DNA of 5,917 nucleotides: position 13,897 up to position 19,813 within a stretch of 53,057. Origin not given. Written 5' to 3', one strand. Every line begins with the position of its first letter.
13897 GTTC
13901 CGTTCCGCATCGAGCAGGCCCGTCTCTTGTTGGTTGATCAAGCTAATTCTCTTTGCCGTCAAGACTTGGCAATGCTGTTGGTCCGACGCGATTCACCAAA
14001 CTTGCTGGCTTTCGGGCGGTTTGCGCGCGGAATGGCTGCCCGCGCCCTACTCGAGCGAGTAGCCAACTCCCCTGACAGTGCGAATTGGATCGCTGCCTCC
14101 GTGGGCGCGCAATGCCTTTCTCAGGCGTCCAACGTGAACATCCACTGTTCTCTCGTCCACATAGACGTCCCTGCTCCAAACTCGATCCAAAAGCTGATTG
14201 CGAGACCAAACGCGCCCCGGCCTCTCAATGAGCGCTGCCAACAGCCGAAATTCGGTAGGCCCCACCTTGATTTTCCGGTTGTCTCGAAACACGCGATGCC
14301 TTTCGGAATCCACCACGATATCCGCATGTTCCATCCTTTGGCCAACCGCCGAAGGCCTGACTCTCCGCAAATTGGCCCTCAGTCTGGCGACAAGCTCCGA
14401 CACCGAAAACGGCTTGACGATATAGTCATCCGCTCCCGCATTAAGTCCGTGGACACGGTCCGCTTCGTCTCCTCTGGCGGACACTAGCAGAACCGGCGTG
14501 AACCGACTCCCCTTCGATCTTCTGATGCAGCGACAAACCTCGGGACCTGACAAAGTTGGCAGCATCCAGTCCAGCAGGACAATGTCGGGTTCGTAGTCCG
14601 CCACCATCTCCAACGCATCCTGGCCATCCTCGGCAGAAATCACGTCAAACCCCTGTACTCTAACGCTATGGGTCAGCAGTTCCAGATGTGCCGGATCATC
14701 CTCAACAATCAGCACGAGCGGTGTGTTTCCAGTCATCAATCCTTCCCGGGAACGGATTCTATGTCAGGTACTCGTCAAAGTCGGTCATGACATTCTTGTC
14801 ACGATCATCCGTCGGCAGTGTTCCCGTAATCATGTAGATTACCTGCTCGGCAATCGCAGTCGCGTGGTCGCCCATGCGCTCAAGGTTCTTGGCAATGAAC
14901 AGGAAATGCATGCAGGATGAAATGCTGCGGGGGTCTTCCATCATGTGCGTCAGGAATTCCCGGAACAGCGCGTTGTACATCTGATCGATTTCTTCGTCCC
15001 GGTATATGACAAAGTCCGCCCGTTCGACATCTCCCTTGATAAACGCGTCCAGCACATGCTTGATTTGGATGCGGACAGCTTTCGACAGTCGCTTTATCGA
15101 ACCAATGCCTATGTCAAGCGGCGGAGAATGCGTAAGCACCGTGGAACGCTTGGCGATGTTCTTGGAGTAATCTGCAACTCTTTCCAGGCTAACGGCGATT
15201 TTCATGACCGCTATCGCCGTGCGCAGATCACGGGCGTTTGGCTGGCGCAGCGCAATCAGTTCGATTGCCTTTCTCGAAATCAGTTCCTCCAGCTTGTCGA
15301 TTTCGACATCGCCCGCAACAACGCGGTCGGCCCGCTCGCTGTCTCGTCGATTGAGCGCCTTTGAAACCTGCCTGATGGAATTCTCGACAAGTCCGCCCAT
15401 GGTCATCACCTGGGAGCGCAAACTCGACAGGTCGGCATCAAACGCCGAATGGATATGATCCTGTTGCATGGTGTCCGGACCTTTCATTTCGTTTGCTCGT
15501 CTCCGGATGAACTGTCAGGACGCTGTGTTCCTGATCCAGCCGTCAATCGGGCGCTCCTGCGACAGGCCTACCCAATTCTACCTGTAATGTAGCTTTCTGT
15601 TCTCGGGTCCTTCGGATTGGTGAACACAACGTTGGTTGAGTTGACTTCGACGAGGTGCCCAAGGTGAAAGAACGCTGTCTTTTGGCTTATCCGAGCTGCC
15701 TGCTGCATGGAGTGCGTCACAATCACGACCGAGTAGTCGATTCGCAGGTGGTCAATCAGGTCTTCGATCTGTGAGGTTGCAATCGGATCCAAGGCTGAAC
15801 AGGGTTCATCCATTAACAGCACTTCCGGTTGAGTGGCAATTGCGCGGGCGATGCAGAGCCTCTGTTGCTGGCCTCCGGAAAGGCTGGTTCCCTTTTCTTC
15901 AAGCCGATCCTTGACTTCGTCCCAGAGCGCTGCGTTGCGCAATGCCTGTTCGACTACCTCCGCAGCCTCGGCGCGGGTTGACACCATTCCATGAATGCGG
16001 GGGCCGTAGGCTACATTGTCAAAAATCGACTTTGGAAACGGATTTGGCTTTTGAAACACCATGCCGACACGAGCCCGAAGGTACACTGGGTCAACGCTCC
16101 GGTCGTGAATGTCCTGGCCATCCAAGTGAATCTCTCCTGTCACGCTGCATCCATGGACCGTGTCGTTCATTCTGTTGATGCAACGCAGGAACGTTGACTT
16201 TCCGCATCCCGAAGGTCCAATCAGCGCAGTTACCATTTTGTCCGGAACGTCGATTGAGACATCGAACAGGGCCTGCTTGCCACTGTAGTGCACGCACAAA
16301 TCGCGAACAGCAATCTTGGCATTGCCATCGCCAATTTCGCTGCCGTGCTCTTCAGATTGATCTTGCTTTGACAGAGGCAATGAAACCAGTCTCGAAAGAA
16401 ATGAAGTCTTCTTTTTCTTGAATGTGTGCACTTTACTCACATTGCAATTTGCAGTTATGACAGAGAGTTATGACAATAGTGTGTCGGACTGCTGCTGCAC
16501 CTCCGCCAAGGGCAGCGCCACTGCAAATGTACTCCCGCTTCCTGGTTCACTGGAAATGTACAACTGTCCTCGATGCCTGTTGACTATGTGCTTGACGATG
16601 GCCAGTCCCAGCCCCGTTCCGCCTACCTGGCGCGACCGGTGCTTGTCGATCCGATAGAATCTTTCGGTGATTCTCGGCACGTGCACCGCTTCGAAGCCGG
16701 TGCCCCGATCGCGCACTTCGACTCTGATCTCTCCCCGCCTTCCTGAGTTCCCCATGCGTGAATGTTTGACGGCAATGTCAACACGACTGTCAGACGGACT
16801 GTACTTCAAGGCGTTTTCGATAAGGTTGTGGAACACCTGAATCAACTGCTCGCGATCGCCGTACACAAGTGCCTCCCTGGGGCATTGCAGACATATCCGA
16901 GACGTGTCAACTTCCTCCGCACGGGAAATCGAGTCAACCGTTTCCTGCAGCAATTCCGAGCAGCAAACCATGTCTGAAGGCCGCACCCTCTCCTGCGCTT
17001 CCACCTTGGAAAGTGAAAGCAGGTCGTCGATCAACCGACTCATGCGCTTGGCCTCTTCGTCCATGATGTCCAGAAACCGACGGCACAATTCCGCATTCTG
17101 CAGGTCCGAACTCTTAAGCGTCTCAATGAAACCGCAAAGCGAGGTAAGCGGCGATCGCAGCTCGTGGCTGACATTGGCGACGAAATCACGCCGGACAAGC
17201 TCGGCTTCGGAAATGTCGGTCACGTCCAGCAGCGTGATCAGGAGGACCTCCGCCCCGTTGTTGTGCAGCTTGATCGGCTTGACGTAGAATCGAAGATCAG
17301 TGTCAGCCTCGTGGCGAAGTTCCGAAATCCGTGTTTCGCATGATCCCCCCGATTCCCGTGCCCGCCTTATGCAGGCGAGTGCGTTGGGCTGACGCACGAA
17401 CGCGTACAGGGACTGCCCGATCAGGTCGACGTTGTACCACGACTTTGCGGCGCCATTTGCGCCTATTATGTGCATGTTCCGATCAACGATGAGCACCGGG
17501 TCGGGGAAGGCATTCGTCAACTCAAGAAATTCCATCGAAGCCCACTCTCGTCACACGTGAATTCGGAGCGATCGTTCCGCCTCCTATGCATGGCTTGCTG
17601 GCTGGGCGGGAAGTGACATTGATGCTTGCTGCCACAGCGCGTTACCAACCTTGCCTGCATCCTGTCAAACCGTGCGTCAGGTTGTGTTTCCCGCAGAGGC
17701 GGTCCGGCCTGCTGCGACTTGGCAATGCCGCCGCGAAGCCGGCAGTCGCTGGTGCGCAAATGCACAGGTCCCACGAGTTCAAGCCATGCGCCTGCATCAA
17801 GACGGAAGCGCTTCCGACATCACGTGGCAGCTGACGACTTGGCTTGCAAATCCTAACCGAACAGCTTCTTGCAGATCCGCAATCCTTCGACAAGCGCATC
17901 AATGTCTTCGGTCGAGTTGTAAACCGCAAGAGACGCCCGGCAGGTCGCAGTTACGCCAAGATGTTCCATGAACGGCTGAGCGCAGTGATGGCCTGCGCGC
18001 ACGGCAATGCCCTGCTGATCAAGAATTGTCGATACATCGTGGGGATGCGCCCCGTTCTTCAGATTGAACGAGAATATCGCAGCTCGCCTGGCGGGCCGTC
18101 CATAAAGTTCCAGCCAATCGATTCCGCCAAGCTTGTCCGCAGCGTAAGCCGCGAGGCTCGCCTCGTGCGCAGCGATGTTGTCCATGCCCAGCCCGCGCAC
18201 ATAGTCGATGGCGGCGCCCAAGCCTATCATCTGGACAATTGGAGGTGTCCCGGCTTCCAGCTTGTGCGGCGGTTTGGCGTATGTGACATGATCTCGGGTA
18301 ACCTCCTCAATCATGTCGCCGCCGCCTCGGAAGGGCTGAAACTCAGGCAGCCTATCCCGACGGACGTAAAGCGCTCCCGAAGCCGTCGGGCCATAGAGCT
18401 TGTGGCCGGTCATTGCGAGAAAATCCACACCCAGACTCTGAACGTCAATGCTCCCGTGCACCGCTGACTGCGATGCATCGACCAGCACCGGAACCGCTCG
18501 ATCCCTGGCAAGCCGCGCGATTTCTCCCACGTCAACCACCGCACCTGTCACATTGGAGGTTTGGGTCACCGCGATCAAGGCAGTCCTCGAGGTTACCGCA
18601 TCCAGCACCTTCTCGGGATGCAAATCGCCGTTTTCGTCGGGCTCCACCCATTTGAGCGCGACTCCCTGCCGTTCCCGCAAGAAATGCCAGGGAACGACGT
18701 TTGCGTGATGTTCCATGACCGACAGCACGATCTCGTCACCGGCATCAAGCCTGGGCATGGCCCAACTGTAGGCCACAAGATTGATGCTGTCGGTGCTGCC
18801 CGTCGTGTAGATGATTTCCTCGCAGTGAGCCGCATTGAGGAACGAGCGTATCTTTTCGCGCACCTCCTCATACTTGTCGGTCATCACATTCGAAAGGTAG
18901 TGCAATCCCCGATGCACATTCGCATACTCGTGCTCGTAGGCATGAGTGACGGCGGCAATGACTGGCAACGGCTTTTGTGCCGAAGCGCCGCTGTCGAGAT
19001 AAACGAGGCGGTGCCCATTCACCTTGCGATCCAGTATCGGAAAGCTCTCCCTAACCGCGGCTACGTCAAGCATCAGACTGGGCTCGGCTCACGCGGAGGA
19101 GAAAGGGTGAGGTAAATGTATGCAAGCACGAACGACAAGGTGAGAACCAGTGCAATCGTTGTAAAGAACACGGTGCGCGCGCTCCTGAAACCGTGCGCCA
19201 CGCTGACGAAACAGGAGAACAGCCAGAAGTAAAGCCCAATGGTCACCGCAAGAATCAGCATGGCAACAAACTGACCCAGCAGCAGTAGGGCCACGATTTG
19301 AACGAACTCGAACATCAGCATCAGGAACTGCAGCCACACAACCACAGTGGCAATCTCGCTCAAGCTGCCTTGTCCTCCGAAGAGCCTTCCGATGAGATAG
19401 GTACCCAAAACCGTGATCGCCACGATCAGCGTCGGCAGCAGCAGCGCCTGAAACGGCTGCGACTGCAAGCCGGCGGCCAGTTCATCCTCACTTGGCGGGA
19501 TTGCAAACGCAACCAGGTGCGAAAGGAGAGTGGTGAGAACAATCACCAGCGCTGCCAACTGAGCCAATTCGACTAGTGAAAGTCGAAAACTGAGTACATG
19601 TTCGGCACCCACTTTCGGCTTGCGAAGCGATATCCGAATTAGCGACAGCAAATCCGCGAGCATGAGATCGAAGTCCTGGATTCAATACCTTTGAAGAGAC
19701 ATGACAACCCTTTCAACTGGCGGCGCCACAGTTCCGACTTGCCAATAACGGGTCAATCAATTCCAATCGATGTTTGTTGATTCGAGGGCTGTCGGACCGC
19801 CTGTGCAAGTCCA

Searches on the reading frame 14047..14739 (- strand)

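Call 70: search_protein_families(library=padloc, proteins=[window:14047-14739:-], max_evalue=0.01)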
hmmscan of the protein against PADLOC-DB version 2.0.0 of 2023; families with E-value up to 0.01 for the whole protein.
window:14047-14739:- (230 aa): 3 families
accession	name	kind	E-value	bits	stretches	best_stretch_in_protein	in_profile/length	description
PDLC00405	SduA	-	2.9e-09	34.9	1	2-65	2-65/323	DUF4263 domain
PDLC04725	PDC-M60B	-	0.00019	19.3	1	8-63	5-62/158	-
PDLC04055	PD-T4-6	-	0.002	15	1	3-124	362-483/496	-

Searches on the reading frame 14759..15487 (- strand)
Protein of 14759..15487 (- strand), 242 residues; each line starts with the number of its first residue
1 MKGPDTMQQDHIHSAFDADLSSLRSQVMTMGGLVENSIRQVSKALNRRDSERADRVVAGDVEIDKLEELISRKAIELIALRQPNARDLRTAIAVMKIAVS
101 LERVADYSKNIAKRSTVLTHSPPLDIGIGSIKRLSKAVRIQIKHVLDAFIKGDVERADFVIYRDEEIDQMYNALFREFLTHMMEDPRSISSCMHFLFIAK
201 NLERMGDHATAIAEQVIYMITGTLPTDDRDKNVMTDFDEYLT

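Call 11: search_protein_families(library=pfam, proteins=[window:14759-15487:-], max_evalue=0.001)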
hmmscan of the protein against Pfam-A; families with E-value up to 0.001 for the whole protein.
window:14759-15487:- (242 aa): 1 family
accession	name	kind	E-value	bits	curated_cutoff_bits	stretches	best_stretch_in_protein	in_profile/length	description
PF01895.24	PhoU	-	2e-44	150.3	23.5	2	28-114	2-88/89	PhoU domain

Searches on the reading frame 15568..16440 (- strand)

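Call 11: search_protein_families(library=pfam, proteins=[window:15568-16440:-], max_evalue=0.001)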
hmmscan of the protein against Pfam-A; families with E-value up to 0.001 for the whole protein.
window:15568-16440:- (290 aa): 3 families
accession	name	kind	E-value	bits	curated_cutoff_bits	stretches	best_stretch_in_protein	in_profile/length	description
PF00005.33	ABC_tran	-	3.9e-33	115.4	25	1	59-214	2-136/137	ABC transporter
PF13304.12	AAA_21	-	1.9e-11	45.1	27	2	172-245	223-300/304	AAA domain, putative AbiEii toxin, Type IV TA system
PF02463.25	SMC_N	-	7.5e-07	29.2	40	1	67-253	23-207/220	RecF/RecN/SMC N terminal domain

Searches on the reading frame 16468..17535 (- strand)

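Call 11: search_protein_families(library=pfam, proteins=[window:16468-17535:-], max_evalue=0.001)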
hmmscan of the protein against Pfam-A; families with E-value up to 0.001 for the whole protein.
window:16468-17535:- (355 aa): 4 families
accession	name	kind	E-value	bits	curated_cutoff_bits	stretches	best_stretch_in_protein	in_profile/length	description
PF02518.31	HATPase_c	-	2.2e-28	99.4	26.4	1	226-344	1-110/111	Histidine kinase-, DNA gyrase B-, and HSP90-like ATPase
PF00512.31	HisKA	-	5.7e-19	68.4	26.9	1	115-180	2-65/66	His Kinase A (phospho-acceptor) domain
PF13426.13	PAS_9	-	1.6e-05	25.6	27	1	11-107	1-103/103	PAS domain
PF13188.13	PAS_8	-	0.00087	19.6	21.8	0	6-55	6-55/65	PAS domain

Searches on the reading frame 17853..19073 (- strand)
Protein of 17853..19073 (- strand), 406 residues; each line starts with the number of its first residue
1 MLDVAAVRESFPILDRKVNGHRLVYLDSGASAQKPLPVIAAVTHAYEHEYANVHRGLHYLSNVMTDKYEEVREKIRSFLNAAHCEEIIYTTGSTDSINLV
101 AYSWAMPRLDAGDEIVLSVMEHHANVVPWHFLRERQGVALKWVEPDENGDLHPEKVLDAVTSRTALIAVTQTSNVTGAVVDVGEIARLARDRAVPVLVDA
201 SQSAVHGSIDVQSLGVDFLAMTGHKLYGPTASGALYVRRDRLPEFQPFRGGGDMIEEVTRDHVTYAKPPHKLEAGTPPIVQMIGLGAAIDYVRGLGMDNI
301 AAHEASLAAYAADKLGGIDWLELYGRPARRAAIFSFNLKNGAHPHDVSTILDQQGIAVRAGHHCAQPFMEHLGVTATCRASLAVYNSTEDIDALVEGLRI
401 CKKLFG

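Call 11: search_protein_families(library=pfam, proteins=[window:17853-19073:-], max_evalue=0.001)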
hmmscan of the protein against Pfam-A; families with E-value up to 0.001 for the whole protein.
window:17853-19073:- (406 aa): 5 families
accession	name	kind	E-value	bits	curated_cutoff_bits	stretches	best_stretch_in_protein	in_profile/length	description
PF00266.25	Aminotran_5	-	1.3e-133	446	21.5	1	24-394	1-371/371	Aminotransferase class-V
PF01053.26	Cys_Met_Meta_PP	-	3.6e-06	26.2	27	1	39-203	23-177/381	Cys/Met metabolism PLP-dependent enzyme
PF01041.23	DegT_DnrJ_EryC1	-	2.6e-05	24.1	19.8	1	67-203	25-149/360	DegT/DnrJ/EryC1/StrS aminotransferase family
PF01212.27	Beta_elim_lyase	-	8.3e-05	22.5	27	1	132-201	90-170/288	Beta-eliminating lyase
PF00155.27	Aminotran_1_2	-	0.00018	21.2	19.7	1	65-200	41-186/361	Aminotransferase class I and II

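Call 65: search_protein_families(library=padloc, proteins=[window:17853-19073:-], max_evalue=0.001)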
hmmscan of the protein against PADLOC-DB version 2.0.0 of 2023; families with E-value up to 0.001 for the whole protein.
window:17853-19073:- (406 aa): 2 families
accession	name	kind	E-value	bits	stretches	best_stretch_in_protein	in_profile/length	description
PDLC02759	SspA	-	2.5e-52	176.4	1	25-368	1-325/374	SspA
PDLC02657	DndA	-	4.2e-50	169.1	1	24-368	1-327/372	DndA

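Call 66: search_protein_families(library=ncbifam, proteins=[window:17853-19073:-], max_evalue=0.00001)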
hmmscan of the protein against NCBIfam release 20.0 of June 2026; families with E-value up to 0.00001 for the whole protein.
window:17853-19073:- (406 aa): 20 families
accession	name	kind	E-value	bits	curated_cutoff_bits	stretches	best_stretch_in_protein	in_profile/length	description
TIGR01979.1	sufS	subfamily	4.9e-163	542.7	475.1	1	6-405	2-402/403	SufS family cysteine desulfurase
NF041166.1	f2_encap_cargo1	exception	9.5e-148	494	800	1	2-399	225-621/623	family 2A encapsulin nanocompartment cargo protein cysteine desulfurase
NF006791.0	PRK09295.1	equivalog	1.5e-135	452.4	661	1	4-406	5-406/406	cysteine desulfurase SufS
NF008126.0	PRK10874.1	equivalog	1.4e-109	366.9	607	1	3-399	5-393/401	cysteine desulfurase CsdA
TIGR03392.1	FeS_syn_CsdA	equivalog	1.2e-107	360.6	493.6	1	4-404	3-395/398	cysteine desulfurase CsdA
TIGR01976.1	am_tr_V_VC1184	hypoth_equivalog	1.9e-71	241.5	352.35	1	2-397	1-400/401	cysteine desulfurase-like protein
TIGR01977.1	am_tr_V_EF2568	hypoth_equivalog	1.9e-69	234.5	377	1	24-398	1-373/376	cysteine desulfurase family protein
TIGR03402.1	FeS_nifS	equivalog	3.3e-44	151.2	530.75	1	24-398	1-366/379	cysteine desulfurase NifS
NF040779.1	Sec_lyase_SclA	exception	4.9e-44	150.8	525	1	24-398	1-373/378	selenocysteine lyase SclA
TIGR03235.1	DNA_S_dndA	equivalog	2.1e-35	122.7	480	1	25-365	1-325/353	cysteine desulfurase DndA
NF010611.0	PRK14012.1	equivalog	2.2e-35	122.4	548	1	24-369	7-335/406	IscS subfamily cysteine desulfurase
TIGR02006.1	IscS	equivalog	2.6e-34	118.9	643.2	1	24-367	5-329/402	IscS subfamily cysteine desulfurase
TIGR03403.1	nifS_epsilon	equivalog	6.3e-27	94.4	587.7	1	24-253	1-228/382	NifS family cysteine desulfurase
NF002806.0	PRK02948.1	subfamily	1.7e-22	79.9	304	1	23-239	1-214/381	IscS subfamily cysteine desulfurase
TIGR04343.1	egtE_PLP_lyase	equivalog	9.2e-20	70.7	400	1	24-358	15-331/370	ergothioneine biosynthesis PLP-dependent enzyme EgtE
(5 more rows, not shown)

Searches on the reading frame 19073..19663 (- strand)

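Call 10: search_protein_families(library=pfam, proteins=[window:19073-19663:-], max_evalue=0.001)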
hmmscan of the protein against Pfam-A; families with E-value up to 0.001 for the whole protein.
window:19073-19663:- (196 aa): 1 family
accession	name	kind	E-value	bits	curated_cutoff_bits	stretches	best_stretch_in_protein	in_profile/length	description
PF04893.22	Yip1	-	1.4e-09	38.5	28.6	1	37-182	25-172/173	Yip1 domain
